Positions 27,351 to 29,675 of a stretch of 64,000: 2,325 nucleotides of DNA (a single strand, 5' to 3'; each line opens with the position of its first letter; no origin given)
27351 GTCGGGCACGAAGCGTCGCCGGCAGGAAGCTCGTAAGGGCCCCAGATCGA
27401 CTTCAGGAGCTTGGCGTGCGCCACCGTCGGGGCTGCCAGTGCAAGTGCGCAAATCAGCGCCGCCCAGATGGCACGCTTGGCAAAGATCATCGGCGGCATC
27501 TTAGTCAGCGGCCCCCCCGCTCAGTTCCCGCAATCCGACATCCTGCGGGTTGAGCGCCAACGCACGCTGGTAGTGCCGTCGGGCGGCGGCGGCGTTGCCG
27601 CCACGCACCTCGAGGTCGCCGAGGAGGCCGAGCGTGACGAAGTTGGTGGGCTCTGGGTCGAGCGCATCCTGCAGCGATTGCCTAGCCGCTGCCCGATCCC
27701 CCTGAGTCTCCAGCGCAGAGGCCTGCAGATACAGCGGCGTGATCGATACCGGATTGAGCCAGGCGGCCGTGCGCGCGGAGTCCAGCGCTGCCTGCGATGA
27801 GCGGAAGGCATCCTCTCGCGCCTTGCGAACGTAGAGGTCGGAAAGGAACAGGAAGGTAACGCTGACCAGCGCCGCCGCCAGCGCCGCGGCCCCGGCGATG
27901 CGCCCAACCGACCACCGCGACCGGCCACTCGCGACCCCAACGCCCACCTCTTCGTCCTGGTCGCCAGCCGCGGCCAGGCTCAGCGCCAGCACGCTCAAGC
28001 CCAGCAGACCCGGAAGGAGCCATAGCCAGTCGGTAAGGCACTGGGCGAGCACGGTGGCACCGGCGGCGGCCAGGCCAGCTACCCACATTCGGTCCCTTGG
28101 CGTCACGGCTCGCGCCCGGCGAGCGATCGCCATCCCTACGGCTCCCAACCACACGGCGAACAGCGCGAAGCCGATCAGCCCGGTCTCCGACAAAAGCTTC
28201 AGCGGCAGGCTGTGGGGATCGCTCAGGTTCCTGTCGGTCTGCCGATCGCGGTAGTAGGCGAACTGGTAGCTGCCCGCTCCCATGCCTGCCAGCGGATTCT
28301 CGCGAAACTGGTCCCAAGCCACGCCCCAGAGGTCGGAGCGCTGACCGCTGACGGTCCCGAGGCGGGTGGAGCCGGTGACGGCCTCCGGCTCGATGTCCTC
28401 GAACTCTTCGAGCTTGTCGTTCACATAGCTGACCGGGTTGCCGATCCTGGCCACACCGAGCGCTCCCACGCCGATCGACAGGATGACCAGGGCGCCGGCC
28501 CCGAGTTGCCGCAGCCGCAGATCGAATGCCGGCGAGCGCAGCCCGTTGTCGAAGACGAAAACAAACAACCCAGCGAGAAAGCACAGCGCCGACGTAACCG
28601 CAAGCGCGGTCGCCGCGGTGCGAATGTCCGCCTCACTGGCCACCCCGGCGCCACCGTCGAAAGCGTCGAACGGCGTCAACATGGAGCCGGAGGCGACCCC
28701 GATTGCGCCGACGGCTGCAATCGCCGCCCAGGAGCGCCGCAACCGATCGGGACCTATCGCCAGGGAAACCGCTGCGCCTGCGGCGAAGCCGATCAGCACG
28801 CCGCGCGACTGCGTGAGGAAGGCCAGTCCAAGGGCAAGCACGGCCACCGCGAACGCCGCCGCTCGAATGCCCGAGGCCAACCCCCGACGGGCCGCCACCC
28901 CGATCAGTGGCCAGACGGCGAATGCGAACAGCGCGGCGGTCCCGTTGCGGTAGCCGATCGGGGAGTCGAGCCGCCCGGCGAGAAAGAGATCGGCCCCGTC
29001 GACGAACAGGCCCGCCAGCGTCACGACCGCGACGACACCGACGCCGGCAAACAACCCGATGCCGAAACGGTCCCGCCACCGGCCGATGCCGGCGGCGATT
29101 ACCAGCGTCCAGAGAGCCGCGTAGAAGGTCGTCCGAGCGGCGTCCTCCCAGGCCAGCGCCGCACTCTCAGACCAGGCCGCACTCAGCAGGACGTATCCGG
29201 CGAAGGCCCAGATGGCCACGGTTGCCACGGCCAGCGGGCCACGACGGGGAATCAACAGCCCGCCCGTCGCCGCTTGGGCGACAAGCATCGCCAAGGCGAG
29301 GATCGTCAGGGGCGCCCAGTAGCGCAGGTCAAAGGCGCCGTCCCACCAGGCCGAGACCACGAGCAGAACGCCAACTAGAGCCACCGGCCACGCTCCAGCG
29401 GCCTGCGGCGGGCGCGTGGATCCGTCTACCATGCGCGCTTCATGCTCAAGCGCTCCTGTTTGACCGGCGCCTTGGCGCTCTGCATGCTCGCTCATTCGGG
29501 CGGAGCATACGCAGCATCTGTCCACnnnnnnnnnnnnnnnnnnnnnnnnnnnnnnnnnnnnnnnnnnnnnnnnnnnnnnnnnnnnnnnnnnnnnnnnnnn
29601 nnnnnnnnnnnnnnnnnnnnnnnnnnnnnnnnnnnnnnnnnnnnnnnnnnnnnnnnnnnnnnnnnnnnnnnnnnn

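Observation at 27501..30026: Wzy_C-TPR membrane protein back-to-back with a secreted, anchored Gly/Ser/Ala/Pro-rich protein: candidate O-oligosaccharyltransferase and acceptor pair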

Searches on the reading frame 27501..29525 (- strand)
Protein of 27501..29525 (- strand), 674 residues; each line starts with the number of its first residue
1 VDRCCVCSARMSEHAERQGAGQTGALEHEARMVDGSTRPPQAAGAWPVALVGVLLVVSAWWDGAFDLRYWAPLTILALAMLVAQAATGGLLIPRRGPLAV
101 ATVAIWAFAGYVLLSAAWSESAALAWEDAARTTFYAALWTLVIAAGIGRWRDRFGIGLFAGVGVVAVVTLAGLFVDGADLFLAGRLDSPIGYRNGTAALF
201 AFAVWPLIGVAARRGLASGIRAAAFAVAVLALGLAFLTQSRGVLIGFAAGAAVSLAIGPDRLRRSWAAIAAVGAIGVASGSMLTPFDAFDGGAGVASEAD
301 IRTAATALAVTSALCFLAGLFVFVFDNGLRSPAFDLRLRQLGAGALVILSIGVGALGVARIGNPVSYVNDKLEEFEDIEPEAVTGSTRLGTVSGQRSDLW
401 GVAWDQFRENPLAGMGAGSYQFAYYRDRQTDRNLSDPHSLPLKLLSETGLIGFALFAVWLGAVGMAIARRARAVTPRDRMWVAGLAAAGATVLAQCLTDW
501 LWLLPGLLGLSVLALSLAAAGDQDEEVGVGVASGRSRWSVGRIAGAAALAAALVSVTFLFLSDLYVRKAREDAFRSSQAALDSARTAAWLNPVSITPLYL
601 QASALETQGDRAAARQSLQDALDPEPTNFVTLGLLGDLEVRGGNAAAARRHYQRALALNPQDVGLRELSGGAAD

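Call 5: search_protein_families(library=pfam, proteins=[window:27501-29525:-], max_evalue=0.01)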
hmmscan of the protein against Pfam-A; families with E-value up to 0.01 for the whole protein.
window:27501-29525:- (674 aa): 11 families
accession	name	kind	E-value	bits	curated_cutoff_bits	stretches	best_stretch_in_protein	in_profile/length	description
PF04932.20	Wzy_C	-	1.8e-16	60.7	31.7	2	314-457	20-149/149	O-Antigen ligase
PF07719.23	TPR_2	-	2.5e-06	27.6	27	1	634-662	6-34/34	Tetratricopeptide repeat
PF13424.12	TPR_12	-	3.6e-05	24.3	30.1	0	631-658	47-74/77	Tetratricopeptide repeat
PF14559.12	TPR_19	-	0.00041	21.1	25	1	608-662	4-58/68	Tetratricopeptide repeat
PF13181.12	TPR_8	-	0.00095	19.6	25.7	0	598-623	4-29/34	Tetratricopeptide repeat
PF13432.12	TPR_16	-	0.0011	19.8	32.7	1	599-662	1-64/65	Tetratricopeptide repeat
PF23914.1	TPR_CcmH_CycH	-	0.0015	18.9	42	1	574-662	63-154/158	Cytochrome c-type biogenesis protein H TPR domain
PF13414.12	TPR_11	-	0.0032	17.6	26.8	0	636-663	1-28/42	TPR repeat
PF13371.12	TPR_9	-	0.0036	17.7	35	0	577-627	11-61/73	Tetratricopeptide repeat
PF13429.12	TPR_15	-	0.0038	17.1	26.2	1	564-667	87-184/280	Tetratricopeptide repeat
PF13428.12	TPR_14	-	0.0047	17.9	23.5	1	634-667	6-39/44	Tetratricopeptide repeat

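Call 8: find_homologous_proteins(query=window:27501-29432:-, max_evalue=0.00001)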
Query window:27501-29432:- (643 aa): 581 proteins with E <= 0.00001 among 8000 candidates; the best 120 are listed.
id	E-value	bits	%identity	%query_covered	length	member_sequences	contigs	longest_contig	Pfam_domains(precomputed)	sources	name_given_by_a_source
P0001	0.0e+0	1317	100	98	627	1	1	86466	PF07719.24,PF04932.21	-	-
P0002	1.3e-280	950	70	100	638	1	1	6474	PF07719.24,PF04932.21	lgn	-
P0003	4.0e-276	936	71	98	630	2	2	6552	PF13432.13,PF13428.13,PF07719.24,PF04932.21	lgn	-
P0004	1.2e-273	928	72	95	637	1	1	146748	PF13428.13,PF07719.24,PF04932.21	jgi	jgi:O-Antigen ligase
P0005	1.2e-269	914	71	97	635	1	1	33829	PF14559.13,PF00515.35,PF13432.13,PF13428.13,PF13181.13,PF07719.24,PF04932.21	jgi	jgi:O-Antigen ligase/Tetratricopeptide repeat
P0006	2.9e-261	887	69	96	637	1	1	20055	PF07719.24,PF04932.21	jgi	jgi:tetratricopeptide (TPR) repeat protein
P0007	1.1e-258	878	68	97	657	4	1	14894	PF07719.24,PF04932.21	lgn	-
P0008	2.3e-258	877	68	97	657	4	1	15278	PF07719.24,PF04932.21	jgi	jgi:O-antigen ligase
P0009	1.4e-253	861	66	96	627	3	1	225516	PF07719.24,PF04932.21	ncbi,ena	-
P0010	4.9e-253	859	66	96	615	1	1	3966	PF04932.21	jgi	jgi:hypothetical protein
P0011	5.0e-253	859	68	97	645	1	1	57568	PF13428.13,PF04932.21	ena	-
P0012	1.9e-250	851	65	98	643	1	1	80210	PF07719.24,PF04932.21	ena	-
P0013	7.0e-248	842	64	96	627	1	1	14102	PF07719.24,PF04932.21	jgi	jgi:tetratricopeptide (TPR) repeat protein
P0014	2.1e-245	834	65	97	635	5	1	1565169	PF07719.24,PF04932.21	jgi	jgi:O-antigen ligase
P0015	3.3e-239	814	64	95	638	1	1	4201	PF07719.24,PF04932.21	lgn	-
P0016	9.7e-239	812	67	90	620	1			PF04932.21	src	-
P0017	2.6e-238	811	62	95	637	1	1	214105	PF07719.24,PF04932.21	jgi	jgi:tetratricopeptide (TPR) repeat protein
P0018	3.1e-238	811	64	96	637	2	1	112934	PF07719.24,PF04932.21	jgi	jgi:hypothetical protein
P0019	3.7e-237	807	63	99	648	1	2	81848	PF13181.13,PF07719.24,PF04932.21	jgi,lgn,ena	-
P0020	5.0e-234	797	63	95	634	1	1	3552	PF13432.13,PF13428.13,PF07719.24,PF04932.21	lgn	-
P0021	6.1e-234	796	63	97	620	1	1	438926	PF07719.24,PF04932.21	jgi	jgi:tetratricopeptide (TPR) repeat protein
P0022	2.5e-230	784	63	95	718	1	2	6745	PF13428.13,PF04932.21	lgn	-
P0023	4.0e-223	761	61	99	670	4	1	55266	PF07719.24,PF04932.21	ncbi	-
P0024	8.6e-223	760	61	97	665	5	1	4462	PF13181.13,PF07719.24,PF04932.21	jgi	jgi:hypothetical protein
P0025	7.9e-221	753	59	97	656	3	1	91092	PF07719.24,PF04932.21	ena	-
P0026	9.1e-220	750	59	95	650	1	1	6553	PF00515.35,PF07719.24,PF04932.21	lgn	-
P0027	1.3e-219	749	60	95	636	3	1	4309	PF07719.24,PF04932.21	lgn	-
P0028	1.7e-219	749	61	97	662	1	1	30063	PF07719.24,PF04932.21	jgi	jgi:O-antigen ligase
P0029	2.3e-219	748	60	98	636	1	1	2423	PF13181.13,PF07719.24,PF04932.21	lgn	-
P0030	3.4e-218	744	59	98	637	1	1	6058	PF13428.13,PF13181.13,PF07719.24,PF04932.21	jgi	jgi:hypothetical protein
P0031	1.2e-216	739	61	95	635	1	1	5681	PF13428.13,PF13181.13,PF07719.24,PF04932.21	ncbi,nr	ncbi:MAG TPA: O-antigen ligase family protein [Solirubrobacterales bacterium]|nr:O-antigen ligase fa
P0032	1.3e-216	739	62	95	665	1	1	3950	PF07719.24,PF04932.21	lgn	-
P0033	3.8e-216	738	61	95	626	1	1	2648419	PF07719.24,PF04932.21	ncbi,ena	-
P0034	3.1e-215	735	61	96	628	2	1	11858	PF00515.35,PF13428.13,PF13181.13,PF07719.24,PF04932.21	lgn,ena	-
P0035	5.5e-214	730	59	97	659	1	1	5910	PF04932.21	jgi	jgi:hypothetical protein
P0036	1.3e-212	726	60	95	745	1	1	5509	PF04932.21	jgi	jgi:O-antigen ligase/polysaccharide polymerase Wzy-like membrane protein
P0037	2.4e-212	725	59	95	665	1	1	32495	PF04932.21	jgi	jgi:O-Antigen ligase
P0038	2.6e-212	725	61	95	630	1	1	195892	PF04932.21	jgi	jgi:O-antigen ligase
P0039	2.6e-212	725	59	95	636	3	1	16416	PF13432.13,PF13181.13,PF07719.24,PF04932.21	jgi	jgi:O-antigen ligase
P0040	6.8e-212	724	59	95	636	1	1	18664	PF07719.24,PF04932.21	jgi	jgi:tetratricopeptide (TPR) repeat protein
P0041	8.6e-212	723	61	96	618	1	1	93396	PF13181.13,PF07719.24,PF04932.21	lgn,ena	-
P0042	1.1e-211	723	59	95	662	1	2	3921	PF04932.21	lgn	-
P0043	7.1e-211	720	61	97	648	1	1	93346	PF07719.24,PF04932.21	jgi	jgi:O-antigen ligase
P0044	1.4e-209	716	60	95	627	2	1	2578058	PF07719.24,PF04932.21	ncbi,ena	-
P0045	1.5e-209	716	58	97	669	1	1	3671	PF13432.13,PF07719.24,PF04932.21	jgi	jgi:O-Antigen ligase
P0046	1.7e-209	716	59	98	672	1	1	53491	PF07719.24,PF04932.21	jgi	jgi:O-antigen ligase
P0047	3.6e-209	715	58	95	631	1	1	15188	PF07719.24,PF04932.21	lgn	-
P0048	9.2e-209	713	61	95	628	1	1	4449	PF07719.24,PF04932.21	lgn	-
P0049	2.0e-208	712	58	96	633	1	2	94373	PF13428.13,PF07719.24,PF04932.21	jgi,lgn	jgi:tetratricopeptide (TPR) repeat protein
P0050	3.0e-208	711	59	99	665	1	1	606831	PF07719.24,PF04932.21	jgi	jgi:O-Antigen ligase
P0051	6.6e-208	710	58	97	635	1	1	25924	PF04932.21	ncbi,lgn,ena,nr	ncbi:MAG TPA: O-antigen ligase family protein [Solirubrobacterales bacterium]|nr:O-antigen ligase fa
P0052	7.3e-208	710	60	95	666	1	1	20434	PF13432.13,PF13428.13,PF13181.13,PF07719.24,PF04932.21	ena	-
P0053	7.6e-208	710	58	96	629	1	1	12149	PF13428.13,PF07719.24,PF04932.21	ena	-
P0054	8.4e-208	710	60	95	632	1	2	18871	PF13432.13,PF13428.13,PF07719.24,PF04932.21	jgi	jgi:hypothetical protein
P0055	2.1e-207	709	59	97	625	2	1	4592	PF07719.24,PF04932.21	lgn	-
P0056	2.3e-207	709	60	95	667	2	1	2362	PF07719.24,PF04932.21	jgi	jgi:hypothetical protein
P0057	3.1e-207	708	58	96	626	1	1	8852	PF07719.24,PF04932.21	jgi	jgi:tetratricopeptide (TPR) repeat protein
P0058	4.8e-207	708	61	96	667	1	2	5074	PF04932.21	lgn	-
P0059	4.8e-207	708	60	98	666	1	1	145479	PF07719.24,PF04932.21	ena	-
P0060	7.5e-207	707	60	95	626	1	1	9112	PF04932.21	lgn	-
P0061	1.4e-206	706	60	95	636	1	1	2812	PF04932.21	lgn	-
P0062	2.3e-206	705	57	98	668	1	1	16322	PF13432.13,PF13428.13,PF13181.13,PF07719.24,PF04932.21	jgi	jgi:O-antigen ligase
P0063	2.5e-206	705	59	97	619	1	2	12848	PF04932.21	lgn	-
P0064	2.5e-206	705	57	96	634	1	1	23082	PF04932.21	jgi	jgi:tetratricopeptide (TPR) repeat protein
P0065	2.7e-206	705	60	95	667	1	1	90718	PF07719.24,PF04932.21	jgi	jgi:tetratricopeptide (TPR) repeat protein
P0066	3.0e-206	705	59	96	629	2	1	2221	PF13428.13,PF04932.21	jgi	jgi:hypothetical protein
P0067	3.7e-206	705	60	96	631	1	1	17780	PF07719.24,PF04932.21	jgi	jgi:tetratricopeptide (TPR) repeat protein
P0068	5.4e-206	704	60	95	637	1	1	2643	PF04932.21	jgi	jgi:O-antigen ligase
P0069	6.7e-206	704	58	96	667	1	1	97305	PF04932.21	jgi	jgi:hypothetical protein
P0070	7.9e-206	704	57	100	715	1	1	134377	PF13181.13,PF07719.24,PF04932.21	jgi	jgi:O-Antigen ligase/Tetratricopeptide repeat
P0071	1.3e-205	703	57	95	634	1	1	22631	PF13428.13,PF07719.24,PF04932.21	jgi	jgi:O-antigen ligase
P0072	2.1e-205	702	59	98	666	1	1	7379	PF04932.21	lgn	-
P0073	4.9e-205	701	59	99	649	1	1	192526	PF04932.21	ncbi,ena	-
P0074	7.2e-205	700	60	98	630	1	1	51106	PF04932.21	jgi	jgi:O-antigen ligase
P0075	2.5e-204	699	60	95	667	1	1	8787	PF04932.21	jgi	jgi:O-antigen ligase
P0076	4.4e-204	698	60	97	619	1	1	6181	PF04932.21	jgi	jgi:O-Antigen ligase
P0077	4.4e-204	698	60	97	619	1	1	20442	PF07719.24,PF04932.21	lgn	-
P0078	5.7e-204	697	58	96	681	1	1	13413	PF04932.21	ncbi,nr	ncbi:MAG TPA: O-antigen ligase family protein [Solirubrobacterales bacterium]|nr:O-antigen ligase fa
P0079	8.9e-204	697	59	96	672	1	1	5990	PF07719.24,PF04932.21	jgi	jgi:hypothetical protein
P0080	1.2e-203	696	59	96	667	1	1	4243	PF07719.24,PF04932.21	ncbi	ncbi:MAG: O-antigen ligase family protein [Solirubrobacterales bacterium]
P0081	1.2e-203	696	60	95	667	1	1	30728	PF04932.21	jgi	jgi:O-Antigen ligase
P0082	1.3e-203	696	58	95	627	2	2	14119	PF07719.24,PF04932.21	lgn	-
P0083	1.7e-203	696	59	98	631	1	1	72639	PF04932.21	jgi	jgi:O-antigen ligase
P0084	1.8e-203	696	60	95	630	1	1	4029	PF04932.21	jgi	jgi:hypothetical protein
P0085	2.1e-203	695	59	95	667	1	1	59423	PF07719.24,PF04932.21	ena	-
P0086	2.2e-203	695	60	96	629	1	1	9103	PF07719.24,PF04932.21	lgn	-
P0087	2.6e-203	695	58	95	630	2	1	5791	PF07719.24,PF04932.21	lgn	-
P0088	2.8e-203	695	58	95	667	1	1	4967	PF04932.21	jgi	jgi:tetratricopeptide (TPR) repeat protein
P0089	2.9e-203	695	58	95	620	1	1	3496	PF07719.24,PF04932.21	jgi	-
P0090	3.0e-203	695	59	95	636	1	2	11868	PF04932.21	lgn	-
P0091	3.8e-203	695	60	96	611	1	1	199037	PF04932.21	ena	-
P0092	4.9e-203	694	57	95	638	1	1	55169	PF13428.13,PF07719.24,PF04932.21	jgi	jgi:tetratricopeptide (TPR) repeat protein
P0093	5.6e-203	694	59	95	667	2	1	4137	PF04932.21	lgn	-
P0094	5.6e-203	694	57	95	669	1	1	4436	PF13181.13,PF07719.24,PF04932.21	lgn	-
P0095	7.6e-203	694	59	95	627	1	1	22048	PF07719.24,PF04932.21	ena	-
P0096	7.7e-203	694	58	95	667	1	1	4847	PF04932.21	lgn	-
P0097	8.1e-203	694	60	97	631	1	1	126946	PF04932.21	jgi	jgi:O-antigen ligase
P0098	2.9e-202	692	59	95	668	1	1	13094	PF04932.21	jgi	jgi:O-antigen ligase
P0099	3.8e-202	691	60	95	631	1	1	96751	PF04932.21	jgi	jgi:O-antigen ligase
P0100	5.0e-202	691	60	93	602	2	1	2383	PF04932.21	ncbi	ncbi:MAG TPA: O-antigen ligase family protein, partial [Actinomycetota bacterium]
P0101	5.5e-202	691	57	95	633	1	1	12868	PF13432.13,PF07719.24,PF04932.21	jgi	jgi:tetratricopeptide (TPR) repeat protein/uncharacterized membrane protein YgdD (TMEM256/DUF423 fam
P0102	6.3e-202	691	58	97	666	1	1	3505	PF07719.24,PF04932.21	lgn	-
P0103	6.5e-202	691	59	95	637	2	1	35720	PF04932.21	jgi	jgi:O-antigen ligase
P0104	7.1e-202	690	58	95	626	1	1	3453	PF07719.24,PF04932.21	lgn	-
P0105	9.1e-202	690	58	97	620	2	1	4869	PF07719.24,PF04932.21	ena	-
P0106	9.9e-202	690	57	95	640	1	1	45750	PF14559.13,PF00515.35,PF13432.13,PF13428.13,PF13181.13,PF07719.24,PF04932.21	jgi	jgi:tetratricopeptide (TPR) repeat protein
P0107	1.2e-201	690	59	98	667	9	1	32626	PF04932.21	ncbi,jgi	ncbi:MAG TPA: O-antigen ligase family protein [Solirubrobacterales bacterium]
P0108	2.0e-201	689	59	95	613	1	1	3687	PF04932.21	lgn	-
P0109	3.6e-201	688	58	96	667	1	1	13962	PF07719.24,PF04932.21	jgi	jgi:O-antigen ligase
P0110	5.6e-201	687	59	97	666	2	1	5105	PF07719.24,PF04932.21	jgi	jgi:O-antigen ligase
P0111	6.9e-201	687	59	95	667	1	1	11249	PF04932.21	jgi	jgi:O-antigen ligase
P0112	1.1e-200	687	58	95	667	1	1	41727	PF04932.21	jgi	jgi:O-Antigen ligase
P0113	2.2e-200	686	57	99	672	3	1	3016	PF13432.13,PF13428.13,PF07719.24,PF04932.21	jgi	jgi:tetratricopeptide (TPR) repeat protein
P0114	2.4e-200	685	59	97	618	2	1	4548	PF04932.21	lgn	-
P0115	2.6e-200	685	58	95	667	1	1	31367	PF04932.21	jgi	jgi:hypothetical protein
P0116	3.1e-200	685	59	97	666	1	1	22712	PF04932.21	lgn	-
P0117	3.4e-200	685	58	95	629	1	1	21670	PF04932.21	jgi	jgi:O-antigen ligase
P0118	4.3e-200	685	60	90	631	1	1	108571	PF04932.21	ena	-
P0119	5.4e-200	684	58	97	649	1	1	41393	PF04932.21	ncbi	ncbi:MAG: O-antigen ligase family protein [Solirubrobacterales bacterium]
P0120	9.9e-200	683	56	95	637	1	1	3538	PF00515.35,PF13181.13,PF07719.24,PF04932.21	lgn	-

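Call 9: find_encoding_contigs(protein=P0001, flank=10000, max_places=3)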
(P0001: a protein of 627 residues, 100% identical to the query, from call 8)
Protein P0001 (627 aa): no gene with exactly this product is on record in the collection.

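Call 11: find_related_loci(query=A1, collection=genome_contigs, flank=8000)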
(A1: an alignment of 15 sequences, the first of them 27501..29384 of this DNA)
Query A1 (627 aa) in genome_contigs; peptide patterns used: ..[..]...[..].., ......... (x = any residue, [..] = any of these).
90 stretches matched a pattern; 85 encode a relative of the query (tblastn E <= 1e-3); the best 80 are kept; 80 distinct loci.
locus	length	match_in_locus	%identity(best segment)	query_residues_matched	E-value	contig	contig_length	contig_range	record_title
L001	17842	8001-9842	61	11-622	0e+0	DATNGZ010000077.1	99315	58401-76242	MAG TPA_asm: Solirubrobacterales bacterium isolate SMAG_U11334 k141_1048181, whole genome shotgun sequence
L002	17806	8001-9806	62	13-622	0e+0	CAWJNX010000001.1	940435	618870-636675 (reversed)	MAG: uncultured Solirubrobacterales bacterium isolate MFD02840.bin.2.166 genome assembly, contig: contig_12929, whole ge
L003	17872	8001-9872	63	3-624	0e+0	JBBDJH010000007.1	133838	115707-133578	MAG: Solirubrobacterales bacterium isolate LejiaA_70_104 Lejia_A_218_length_133838_cov_64, whole genome shotgun sequence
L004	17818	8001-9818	59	13-624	0e+0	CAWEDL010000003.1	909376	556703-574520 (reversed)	MAG: uncultured Solirubrobacterales bacterium isolate MFD03602.bin.3.245 genome assembly, contig: contig_8818, whole gen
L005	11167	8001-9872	58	9-624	0e+0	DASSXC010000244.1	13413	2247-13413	MAG TPA_asm: Solirubrobacterales bacterium isolate SMAG_U640 k141_1086337, whole genome shotgun sequence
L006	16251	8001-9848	58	11-622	0e+0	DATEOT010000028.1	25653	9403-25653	MAG TPA_asm: Solirubrobacterales bacterium isolate SMAG_U9002 k141_1630308, whole genome shotgun sequence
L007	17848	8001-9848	59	3-624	7e-175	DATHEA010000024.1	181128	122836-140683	MAG TPA_asm: Solirubrobacterales bacterium isolate SMAG_U12409 k141_876345, whole genome shotgun sequence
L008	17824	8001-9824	53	18-622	2e-169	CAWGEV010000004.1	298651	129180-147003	MAG: uncultured Solirubrobacterales bacterium isolate MFD02134.bin.2.133 genome assembly, contig: contig_15172, whole ge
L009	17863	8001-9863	50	9-627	5e-169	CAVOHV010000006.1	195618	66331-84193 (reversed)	MAG: uncultured Solirubrobacterales bacterium isolate MFD10007.bin.1.118 genome assembly, contig: contig_34321, whole ge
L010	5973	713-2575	51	9-627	4e-170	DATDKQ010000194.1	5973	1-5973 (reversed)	MAG TPA_asm: Solirubrobacterales bacterium isolate SMAG_U362 k141_140488, whole genome shotgun sequence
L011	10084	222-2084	51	9-627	5e-167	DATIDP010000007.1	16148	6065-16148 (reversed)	MAG TPA_asm: Solirubrobacterales bacterium isolate SMAG_U16346 k141_682964, whole genome shotgun sequence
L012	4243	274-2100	59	10-624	7e-173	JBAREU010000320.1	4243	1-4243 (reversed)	MAG: Solirubrobacterales bacterium isolate MFD06388_ilm_asm_bin3 k127_59649, whole genome shotgun sequence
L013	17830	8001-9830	53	14-622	3e-167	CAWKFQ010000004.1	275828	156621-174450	MAG: uncultured Solirubrobacterales bacterium isolate MFD08497.bin.2.49 genome assembly, contig: contig_111354, whole ge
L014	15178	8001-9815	58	14-624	3e-167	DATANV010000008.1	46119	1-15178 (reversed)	MAG TPA_asm: Solirubrobacterales bacterium isolate SMAG_U7028 k141_319766, whole genome shotgun sequence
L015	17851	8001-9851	58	1-624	9e-165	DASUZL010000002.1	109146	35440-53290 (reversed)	MAG TPA_asm: Solirubrobacterales bacterium isolate SMAG_U1921 k141_1187164, whole genome shotgun sequence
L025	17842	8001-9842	46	1-622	8e-138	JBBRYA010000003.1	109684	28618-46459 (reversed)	MAG: Solirubrobacterales bacterium isolate La5_metabat2.006 La5_metabat2.006_K_468085_L_109684_cov_17.8202, whole genome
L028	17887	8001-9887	43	1-622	1e-132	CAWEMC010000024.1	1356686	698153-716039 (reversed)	MAG: uncultured Solirubrobacterales bacterium isolate MFD05521.bin.2.227 genome assembly, contig: contig_5835, whole gen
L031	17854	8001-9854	45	7-622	2e-127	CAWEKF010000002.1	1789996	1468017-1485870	MAG: uncultured Solirubrobacterales bacterium isolate MFD05841.bin.2.214 genome assembly, contig: contig_13519, whole ge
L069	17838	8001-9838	41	15-621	2e-81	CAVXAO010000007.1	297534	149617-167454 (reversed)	MAG: uncultured Solirubrobacterales bacterium isolate MFD05377.bin.1.127 genome assembly, contig: contig_18682, whole ge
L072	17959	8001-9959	42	14-624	3e-69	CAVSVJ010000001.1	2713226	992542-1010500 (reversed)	MAG: uncultured Solirubrobacterales bacterium isolate MFD05841.bin.2.123 genome assembly, contig: contig_25250, whole ge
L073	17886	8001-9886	42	1-622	5e-115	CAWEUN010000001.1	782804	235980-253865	MAG: uncultured Solirubrobacterales bacterium isolate MFD05841.bin.2.193 genome assembly, contig: contig_10032, whole ge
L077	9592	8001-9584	46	7-547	1e-82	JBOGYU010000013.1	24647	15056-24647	MAG: Solirubrobacteraceae bacterium isolate SD8036_metabat2.bin.37_sub NODE_830_length_24647_cov_4.215620, whole genome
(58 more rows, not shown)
